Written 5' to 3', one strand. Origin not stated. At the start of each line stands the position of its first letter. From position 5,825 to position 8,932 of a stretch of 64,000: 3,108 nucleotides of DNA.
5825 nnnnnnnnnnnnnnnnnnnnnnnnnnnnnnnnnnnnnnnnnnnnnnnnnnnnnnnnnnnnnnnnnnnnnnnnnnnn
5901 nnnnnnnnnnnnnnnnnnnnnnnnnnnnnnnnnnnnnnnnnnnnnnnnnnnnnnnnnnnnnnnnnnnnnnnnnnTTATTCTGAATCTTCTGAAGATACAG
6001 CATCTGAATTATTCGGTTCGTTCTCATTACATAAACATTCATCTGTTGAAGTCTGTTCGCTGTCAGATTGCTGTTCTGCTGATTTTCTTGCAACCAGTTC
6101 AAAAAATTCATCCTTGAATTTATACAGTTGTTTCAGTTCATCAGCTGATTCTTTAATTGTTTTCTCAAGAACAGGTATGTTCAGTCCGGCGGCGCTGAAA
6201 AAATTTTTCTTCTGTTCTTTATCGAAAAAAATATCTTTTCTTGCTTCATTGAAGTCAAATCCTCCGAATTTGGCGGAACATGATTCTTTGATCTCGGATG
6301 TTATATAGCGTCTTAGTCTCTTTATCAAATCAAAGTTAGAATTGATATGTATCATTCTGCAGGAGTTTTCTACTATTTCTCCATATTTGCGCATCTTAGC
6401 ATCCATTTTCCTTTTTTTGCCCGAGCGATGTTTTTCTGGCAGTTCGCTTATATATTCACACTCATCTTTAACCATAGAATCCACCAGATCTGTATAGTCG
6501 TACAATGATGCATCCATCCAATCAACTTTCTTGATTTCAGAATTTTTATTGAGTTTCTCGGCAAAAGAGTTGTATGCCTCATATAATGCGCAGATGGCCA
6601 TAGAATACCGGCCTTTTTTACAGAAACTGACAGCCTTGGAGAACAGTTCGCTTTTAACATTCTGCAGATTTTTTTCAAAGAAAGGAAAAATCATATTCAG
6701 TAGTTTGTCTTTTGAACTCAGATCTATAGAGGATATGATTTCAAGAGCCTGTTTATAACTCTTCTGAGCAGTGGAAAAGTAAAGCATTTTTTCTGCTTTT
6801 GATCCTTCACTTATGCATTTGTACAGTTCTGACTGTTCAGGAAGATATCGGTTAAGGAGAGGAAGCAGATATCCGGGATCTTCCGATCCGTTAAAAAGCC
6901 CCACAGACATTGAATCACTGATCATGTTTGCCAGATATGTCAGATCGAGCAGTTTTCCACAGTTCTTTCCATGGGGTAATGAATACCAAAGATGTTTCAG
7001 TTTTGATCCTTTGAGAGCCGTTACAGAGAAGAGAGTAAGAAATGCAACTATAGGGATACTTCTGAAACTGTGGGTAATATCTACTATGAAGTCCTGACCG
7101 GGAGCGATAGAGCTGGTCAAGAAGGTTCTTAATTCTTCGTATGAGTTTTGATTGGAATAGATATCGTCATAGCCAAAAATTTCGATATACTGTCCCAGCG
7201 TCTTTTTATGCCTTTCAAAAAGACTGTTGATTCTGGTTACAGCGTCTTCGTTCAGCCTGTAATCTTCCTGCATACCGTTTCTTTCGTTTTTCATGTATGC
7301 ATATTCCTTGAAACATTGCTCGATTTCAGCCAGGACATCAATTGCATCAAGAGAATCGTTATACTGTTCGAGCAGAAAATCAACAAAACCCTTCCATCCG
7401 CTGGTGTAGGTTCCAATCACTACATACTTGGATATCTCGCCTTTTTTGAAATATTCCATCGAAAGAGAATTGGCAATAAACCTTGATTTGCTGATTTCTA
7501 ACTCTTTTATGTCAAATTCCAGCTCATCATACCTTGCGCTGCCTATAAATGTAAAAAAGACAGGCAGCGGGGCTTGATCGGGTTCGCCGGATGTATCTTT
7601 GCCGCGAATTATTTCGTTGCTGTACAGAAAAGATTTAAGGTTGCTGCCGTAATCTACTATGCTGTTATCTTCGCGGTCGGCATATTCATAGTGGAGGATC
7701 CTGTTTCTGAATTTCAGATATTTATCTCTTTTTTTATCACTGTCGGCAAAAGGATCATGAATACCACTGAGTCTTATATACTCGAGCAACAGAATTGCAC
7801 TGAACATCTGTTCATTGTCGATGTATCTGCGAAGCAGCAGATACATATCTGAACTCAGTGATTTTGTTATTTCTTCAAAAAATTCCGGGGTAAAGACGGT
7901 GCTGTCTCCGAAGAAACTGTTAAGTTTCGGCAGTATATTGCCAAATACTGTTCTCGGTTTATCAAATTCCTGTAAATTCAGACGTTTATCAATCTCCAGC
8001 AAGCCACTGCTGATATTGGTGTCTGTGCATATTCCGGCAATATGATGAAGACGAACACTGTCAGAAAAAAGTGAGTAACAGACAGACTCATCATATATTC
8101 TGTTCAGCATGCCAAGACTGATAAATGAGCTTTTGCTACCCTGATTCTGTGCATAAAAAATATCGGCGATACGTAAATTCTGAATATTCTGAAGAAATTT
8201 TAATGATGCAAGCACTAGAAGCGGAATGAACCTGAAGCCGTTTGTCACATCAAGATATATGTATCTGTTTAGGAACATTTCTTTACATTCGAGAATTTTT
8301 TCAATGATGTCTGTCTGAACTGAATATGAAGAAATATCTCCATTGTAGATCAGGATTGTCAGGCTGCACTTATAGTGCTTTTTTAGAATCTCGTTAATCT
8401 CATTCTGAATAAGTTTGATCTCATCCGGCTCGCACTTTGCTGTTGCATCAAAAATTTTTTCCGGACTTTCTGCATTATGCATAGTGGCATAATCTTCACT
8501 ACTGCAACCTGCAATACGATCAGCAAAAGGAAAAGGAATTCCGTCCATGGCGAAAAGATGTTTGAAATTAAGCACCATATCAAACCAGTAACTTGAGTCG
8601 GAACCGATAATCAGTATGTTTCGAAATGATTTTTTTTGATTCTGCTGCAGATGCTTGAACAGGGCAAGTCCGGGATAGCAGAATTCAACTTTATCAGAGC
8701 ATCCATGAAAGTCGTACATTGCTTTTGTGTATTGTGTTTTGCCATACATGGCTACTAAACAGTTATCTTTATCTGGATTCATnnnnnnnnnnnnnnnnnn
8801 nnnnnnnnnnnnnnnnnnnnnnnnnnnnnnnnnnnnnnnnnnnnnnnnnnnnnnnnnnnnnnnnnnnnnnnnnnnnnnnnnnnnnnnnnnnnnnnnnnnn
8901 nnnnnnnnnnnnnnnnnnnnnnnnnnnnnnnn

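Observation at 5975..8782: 935-aa single-chain tandem DxTHG/TM1812-type CARF protein next to the type III-A module: a candidate new cOA-responsive effector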

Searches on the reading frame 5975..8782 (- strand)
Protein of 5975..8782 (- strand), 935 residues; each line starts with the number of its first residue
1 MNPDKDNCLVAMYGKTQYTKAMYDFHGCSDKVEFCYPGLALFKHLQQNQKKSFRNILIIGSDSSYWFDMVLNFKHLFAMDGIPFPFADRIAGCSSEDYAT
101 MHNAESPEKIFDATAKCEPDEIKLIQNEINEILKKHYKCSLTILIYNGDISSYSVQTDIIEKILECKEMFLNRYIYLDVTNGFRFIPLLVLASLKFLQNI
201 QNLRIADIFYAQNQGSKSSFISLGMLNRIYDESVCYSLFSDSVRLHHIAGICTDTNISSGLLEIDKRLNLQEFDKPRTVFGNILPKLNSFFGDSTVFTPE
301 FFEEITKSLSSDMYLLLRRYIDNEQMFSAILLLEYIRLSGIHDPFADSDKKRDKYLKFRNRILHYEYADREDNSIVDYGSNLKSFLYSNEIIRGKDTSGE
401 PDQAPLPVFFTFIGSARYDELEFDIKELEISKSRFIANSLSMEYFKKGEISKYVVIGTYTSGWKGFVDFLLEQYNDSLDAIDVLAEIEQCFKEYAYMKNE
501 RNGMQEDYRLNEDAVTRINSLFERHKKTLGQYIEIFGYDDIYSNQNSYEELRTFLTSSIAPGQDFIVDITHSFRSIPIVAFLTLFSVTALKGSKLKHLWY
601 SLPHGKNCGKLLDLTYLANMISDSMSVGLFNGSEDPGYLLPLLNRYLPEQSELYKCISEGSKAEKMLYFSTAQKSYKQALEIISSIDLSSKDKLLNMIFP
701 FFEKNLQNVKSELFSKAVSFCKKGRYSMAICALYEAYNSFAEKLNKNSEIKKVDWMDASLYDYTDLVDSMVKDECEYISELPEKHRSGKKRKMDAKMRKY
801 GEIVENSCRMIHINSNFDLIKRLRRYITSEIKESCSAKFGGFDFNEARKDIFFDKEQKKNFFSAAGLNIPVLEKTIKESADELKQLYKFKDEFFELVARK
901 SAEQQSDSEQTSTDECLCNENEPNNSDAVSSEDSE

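Call 5: search_protein_families(library=pfam, proteins=[window:5975-8782:-], max_evalue=1)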
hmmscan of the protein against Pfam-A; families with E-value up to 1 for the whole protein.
window:5975-8782:- (935 aa): 1 family
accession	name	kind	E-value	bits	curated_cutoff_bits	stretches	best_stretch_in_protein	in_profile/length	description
PF22230.1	Csx1_CARF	-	0.34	11.7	24.7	0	145-200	92-145/163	CRISPR system endoribonuclease Csx1, CARF domain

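Call 6: search_protein_families(library=ncbifam, proteins=[window:5975-8782:-], max_evalue=1)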
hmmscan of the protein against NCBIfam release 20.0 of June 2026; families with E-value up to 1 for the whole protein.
window:5975-8782:- (935 aa): 4 families
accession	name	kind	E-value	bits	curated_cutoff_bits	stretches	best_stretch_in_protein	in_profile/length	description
TIGR02221.1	cas_TM1812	equivalog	6.6e-26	91.6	76.25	2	15-212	14-173/218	TIGR02221 family CRISPR-associated protein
TIGR02549.2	CRISPR_DxTHG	domain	7.2e-13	48.2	21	2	566-584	2-20/26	CRISPR-associated DxTHG motif protein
TIGR04032.1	toxin_SdpC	subfamily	0.011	15.6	99.2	1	748-807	34-93/172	sporulation delaying protein family toxin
NF005104.0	PRK06545.1-1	equivalog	0.028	13.5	713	1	599-682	206-285/366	prephenate dehydrogenase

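Call 7: search_protein_families(library=padloc, proteins=[window:5975-8782:-], max_evalue=1)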
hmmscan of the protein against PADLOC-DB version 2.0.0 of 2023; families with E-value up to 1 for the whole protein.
window:5975-8782:- (935 aa): 24 families
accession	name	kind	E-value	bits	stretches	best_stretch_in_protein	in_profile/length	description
PDLC01032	Csx1/Csm6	-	4.6e-46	155.9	2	408-914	4-390/412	CARF+HEPN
PDLC01345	Csx1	-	1.4e-39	134.5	2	408-740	1-261/267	CAS-III; associated_signaling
PDLC01825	CARF2--CARF_HEPN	-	3.7e-33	113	2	411-713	6-278/382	-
PDLC01621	Csx1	-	2e-32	111.1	2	409-804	1-322/340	CAS-III; associated_signaling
PDLC01281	Csx1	-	1.1e-25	88.8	2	9-212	2-148/191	CAS-III; associated_signaling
PDLC01824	CARF2--CARF_HEPN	-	8.9e-25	85.9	2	409-700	4-229/376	-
PDLC01826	CARF2--CARF_HEPN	-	3.7e-21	73.8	2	417-755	20-328/393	-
PDLC01843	CARF2--CARF_HEPN_CSX20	-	2.8e-20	70.7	2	408-802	4-338/498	-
PDLC01840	CARF2--CARF_HEPN_CARF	-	9e-17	58.9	2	546-681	86-216/547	-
PDLC01834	CARF2--CARF_HEPN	-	1.4e-16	58.3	2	418-674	21-251/404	-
PDLC01837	CARF2--CARF_HEPN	-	2.9e-15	54.5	2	414-599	15-172/380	-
PDLC01827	CARF2--CARF_HEPN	-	5.9e-15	53.4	3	418-750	21-321/393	-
PDLC01839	CARF2--CARF_HEPN_CARF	-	4e-14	50.3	2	554-645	89-183/518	-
PDLC01844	CARF2--CARF_HEPN_CSX3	-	9.1e-14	49.2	2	521-637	55-171/464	-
PDLC01284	Csx1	-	1.3e-12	46.3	2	97-206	24-132/289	CAS-III; associated_signaling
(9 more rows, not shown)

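Call 10: search_solved_structures(query=window:5975-8782:-, max_evalue=1, show_alignments=3)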
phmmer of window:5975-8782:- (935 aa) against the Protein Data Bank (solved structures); distinct sequences matched with E-value up to 1: 0.

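Call 11: find_homologous_proteins(query=window:5975-8782:-, max_evalue=0.001)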
Query window:5975-8782:- (935 aa): 3 proteins with E <= 0.001 among 8000 candidates.
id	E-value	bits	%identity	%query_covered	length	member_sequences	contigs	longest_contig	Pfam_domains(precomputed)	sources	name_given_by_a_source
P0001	0.0e+0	2096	99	100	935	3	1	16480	-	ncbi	-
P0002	0.0e+0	1179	60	95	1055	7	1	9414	-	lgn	-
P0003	0.0e+0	1178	61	98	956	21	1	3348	-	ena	-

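Call 14: find_encoding_contigs(protein=P0002, flank=10000)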
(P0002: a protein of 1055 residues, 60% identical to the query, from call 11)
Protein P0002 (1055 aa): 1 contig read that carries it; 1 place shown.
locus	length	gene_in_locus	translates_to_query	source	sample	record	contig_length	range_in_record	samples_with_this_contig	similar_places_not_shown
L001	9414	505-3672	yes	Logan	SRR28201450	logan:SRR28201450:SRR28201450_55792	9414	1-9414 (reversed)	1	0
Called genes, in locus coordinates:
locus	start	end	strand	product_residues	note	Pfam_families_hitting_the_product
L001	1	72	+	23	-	?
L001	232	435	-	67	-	-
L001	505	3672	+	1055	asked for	-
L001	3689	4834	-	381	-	PF05656:DUF805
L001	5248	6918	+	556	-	PF00664:ABC_membrane, PF02463:SMC_N (faint), PF00005:ABC_tran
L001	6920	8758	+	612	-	PF00664:ABC_membrane, PF00005:ABC_tran, PF02463:SMC_N (faint)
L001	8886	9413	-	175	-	?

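Call 15: find_encoding_contigs(protein=P0001, flank=10000)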
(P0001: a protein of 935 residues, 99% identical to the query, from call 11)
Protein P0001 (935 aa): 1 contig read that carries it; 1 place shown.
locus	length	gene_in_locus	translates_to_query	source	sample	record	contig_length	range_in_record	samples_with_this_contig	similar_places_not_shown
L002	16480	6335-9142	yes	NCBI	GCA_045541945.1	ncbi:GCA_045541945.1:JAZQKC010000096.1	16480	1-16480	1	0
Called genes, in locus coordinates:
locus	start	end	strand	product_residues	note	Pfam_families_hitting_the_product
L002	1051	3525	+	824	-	PF00575:S1, PF10150:RNase_E_G, PF20833:RNase_E_G_Thio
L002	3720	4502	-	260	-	PF13240:Zn_Ribbon_1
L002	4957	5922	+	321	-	PF00582:Usp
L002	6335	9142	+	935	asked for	-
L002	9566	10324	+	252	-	PF10040:CRISPR_Cas6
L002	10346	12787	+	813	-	PF18211:Csm1_B, PF22335:Cas10-Cmr2_palm2, PF20824:Cmr2_hel_dom2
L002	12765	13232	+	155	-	PF03750:Csm2_III-A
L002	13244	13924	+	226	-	PF03787:RAMPs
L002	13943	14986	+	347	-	PF17953:Csm4_C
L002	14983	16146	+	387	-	PF03787:RAMPs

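Call 16: find_related_loci(query=A1, collection=genome_contigs, flank=10000)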
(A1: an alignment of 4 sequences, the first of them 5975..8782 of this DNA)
Query A1 (935 aa) in genome_contigs; peptide patterns used: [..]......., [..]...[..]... (x = any residue, [..] = any of these).
86 stretches matched a pattern; 1 encode a relative of the query (tblastn E <= 1e-3); 1 distinct loci.
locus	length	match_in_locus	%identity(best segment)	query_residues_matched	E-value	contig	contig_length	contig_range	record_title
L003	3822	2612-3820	60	1-633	1e-158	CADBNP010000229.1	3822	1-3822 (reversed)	MAG: uncultured Aeromonadales bacterium isolate RUG14131 genome assembly, contig: RUG14131_asm_229, whole genome shotgun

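Call 24: search_protein_representatives(alignment_id=A1)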
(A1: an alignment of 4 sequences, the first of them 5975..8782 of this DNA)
Query: 4 sequences, 932 profile positions. Proteins with E-value up to 0.001 (for the whole library): 126; up to 1e-10: 19; up to 1e-30: 6. The best 126 are listed.
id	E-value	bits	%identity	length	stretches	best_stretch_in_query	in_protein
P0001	0.0e+00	1955.9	-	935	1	1-932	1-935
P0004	7.8e-137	474.4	-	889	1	6-882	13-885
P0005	6.6e-104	365.4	-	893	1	6-874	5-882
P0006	1.9e-58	214.9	-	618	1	283-900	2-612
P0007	3.1e-40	154.7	-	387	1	518-874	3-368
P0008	1.3e-31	126.2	-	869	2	123-770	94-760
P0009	9.5e-26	106.7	-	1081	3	7-211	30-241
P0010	2.3e-21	92.2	-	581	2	347-602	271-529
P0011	3.5e-19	85.0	-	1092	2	389-602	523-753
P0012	6.1e-18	80.9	-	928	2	5-387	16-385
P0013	8.8e-18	80.4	-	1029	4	3-216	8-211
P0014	3.4e-17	78.4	-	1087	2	8-214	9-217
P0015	3.0e-16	75.3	-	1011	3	8-211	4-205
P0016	4.5e-16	74.7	-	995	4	7-210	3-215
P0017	1.0e-15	73.5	-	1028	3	15-219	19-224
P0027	1.3e-07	46.7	-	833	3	543-627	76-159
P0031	1.7e-07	46.3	-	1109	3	138-212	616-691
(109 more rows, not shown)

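Call 32: find_homologous_proteins(query=A2, max_evalue=0.001)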
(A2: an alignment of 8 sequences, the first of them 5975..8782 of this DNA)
Query A2 (8 sequences) (935 aa, profile of the alignment): 3 proteins with E <= 0.001 among 8000 candidates.
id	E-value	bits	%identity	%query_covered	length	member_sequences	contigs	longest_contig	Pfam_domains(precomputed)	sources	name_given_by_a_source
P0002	0.0e+0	1321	60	95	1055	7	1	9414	-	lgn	-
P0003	0.0e+0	1277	61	98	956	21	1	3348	-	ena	-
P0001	0.0e+0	1211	99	100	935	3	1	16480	-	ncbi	-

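Call 34: search_solved_structures(query=A2, max_evalue=10, show_alignments=2)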
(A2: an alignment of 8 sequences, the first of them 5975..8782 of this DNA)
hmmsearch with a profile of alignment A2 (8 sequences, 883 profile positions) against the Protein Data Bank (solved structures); distinct sequences matched with E-value up to 10: 1.
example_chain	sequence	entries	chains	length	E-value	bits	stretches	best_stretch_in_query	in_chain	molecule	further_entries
4i0x_B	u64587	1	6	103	0.89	11.3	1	703-770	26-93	ESAT-6-like protein MAB_3113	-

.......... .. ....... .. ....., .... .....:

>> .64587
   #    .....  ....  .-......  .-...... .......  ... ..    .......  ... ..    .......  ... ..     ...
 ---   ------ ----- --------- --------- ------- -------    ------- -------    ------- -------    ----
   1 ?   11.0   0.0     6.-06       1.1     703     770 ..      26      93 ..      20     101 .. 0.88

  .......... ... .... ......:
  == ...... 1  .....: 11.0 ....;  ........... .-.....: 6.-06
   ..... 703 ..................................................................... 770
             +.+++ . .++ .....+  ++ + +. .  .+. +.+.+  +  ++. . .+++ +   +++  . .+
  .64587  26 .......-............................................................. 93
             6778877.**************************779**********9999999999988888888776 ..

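Call 35: find_encoding_contigs(protein=P0004, flank=10000)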
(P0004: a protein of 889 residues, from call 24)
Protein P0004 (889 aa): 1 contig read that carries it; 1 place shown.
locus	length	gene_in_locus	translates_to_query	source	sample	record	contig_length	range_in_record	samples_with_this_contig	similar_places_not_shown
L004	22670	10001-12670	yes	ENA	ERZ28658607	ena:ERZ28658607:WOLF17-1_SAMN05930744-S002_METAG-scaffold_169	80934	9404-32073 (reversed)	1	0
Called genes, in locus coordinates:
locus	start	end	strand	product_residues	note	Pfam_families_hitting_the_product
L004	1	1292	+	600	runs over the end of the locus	PF09820:AAA-ATPase_like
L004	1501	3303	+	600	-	PF09820:AAA-ATPase_like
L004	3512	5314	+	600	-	PF09820:AAA-ATPase_like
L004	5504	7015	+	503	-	PF22230:Csx1_CARF (weak)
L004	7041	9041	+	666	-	PF00270:DEAD, PF00271:Helicase_C, PF16124:RecQ_Zn_bind (weak), PF00156:Pribosyltran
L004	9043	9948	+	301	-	PF02481:DNA_processg_A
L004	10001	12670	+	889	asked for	-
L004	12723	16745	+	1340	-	-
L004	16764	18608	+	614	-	PF13671:AAA_33, PF00149:Metallophos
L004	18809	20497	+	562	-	PF22335:Cas10-Cmr2_palm2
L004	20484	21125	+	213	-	PF03787:RAMPs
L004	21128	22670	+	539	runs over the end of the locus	PF03787:RAMPs (weak)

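Call 36: find_encoding_contigs(protein=P0005, flank=10000)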
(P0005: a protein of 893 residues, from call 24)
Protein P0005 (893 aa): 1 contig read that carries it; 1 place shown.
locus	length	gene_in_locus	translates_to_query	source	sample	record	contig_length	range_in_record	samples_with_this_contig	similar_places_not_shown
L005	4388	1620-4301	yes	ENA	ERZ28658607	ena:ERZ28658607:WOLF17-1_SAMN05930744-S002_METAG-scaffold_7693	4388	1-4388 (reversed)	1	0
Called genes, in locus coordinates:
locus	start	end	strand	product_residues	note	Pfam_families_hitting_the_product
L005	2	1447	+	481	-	?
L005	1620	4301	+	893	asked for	-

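Call 37: find_encoding_contigs(protein=P0008, flank=10000)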
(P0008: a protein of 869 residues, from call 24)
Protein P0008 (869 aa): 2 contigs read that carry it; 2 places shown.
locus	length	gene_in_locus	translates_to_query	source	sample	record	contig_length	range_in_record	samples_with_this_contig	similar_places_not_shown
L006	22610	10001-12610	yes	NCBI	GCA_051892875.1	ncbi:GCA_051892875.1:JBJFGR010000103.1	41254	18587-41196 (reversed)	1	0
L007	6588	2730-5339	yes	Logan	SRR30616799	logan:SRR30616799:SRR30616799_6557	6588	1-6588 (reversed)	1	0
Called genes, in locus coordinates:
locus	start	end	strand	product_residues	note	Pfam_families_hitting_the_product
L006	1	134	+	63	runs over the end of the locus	?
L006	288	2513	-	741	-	PF01926:MMR_HSR1, PF02421:FeoB_N, PF07670:Gate, PF07664:FeoB_C, PF07670:Gate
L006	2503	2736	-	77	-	PF04023:FeoA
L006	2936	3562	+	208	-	PF08238:Sel1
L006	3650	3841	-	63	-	PF01050:MannoseP_isomer (weak), PF07883:Cupin_2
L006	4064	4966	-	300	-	PF00248:Aldo_ket_red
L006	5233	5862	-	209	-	PF04307:YdjM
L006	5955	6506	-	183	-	-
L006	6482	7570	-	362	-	PF01264:Chorismate_synt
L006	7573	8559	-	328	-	PF03602:Cons_hypoth95 (weak), PF05175:MTS, PF06325:PrmA (faint), PF01170:UPF0020 (weak), PF09445:Methyltransf_15 (weak), PF13649:Methyltransf_25 (weak)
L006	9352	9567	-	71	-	PF06526:DUF1107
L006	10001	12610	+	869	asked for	-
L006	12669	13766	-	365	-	-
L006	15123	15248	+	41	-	-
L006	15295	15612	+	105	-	-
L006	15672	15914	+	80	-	-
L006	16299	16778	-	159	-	PF00300:His_Phos_1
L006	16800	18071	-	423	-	PF01053:Cys_Met_Meta_PP, PF00155:Aminotran_1_2 (faint), PF01041:DegT_DnrJ_EryC1, PF00266:Aminotran_5 (weak)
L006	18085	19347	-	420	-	PF04932:Wzy_C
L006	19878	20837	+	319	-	PF20030:bpMoxR, PF00493:MCM (weak), PF07726:AAA_3, PF07728:AAA_5, PF17863:AAA_lid_2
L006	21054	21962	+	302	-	PF01882:DUF58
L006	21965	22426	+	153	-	PF14316:DUF4381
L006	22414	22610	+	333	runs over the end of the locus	PF00092:VWA, PF13519:VWA_2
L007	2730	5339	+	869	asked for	-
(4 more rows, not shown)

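Call 38: find_encoding_contigs(protein=P0009, flank=10000)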
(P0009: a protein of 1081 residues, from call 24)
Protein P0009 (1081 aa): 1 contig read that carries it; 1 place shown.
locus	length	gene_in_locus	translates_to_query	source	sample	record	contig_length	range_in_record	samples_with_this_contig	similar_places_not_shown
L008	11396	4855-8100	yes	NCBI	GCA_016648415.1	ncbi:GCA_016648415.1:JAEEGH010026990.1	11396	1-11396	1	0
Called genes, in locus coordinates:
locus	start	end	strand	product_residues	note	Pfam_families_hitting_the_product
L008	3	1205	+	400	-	?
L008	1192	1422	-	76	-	-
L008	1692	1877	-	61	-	-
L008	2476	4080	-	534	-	PF00158:Sigma54_activat, PF14532:Sigma54_activ_2 (weak), PF00004:AAA (weak), PF07724:AAA_2 (weak), PF07728:AAA_5, PF25601:AAA_lid_14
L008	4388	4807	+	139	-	-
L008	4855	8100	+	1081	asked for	-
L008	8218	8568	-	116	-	-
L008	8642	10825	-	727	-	PF17764:PriA_3primeBD, PF00270:DEAD, PF04851:ResIII, PF18319:Zn_ribbon_PriA (weak), PF00271:Helicase_C (weak), PF18074:PriA_C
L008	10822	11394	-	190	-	?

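Call 39: find_encoding_contigs(protein=P0012, flank=10000)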
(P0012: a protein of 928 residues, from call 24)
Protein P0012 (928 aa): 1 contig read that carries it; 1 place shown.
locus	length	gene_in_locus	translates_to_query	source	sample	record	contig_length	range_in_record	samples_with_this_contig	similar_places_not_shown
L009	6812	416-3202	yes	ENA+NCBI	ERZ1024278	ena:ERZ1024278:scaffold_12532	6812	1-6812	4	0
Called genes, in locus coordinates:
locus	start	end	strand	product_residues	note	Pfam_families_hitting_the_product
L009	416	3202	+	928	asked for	-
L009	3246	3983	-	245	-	PF01863:YgjP-like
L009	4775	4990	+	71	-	PF01165:Ribosomal_S21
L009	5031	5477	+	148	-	PF09424:YqeY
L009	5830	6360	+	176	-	PF02830:V4R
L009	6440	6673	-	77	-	-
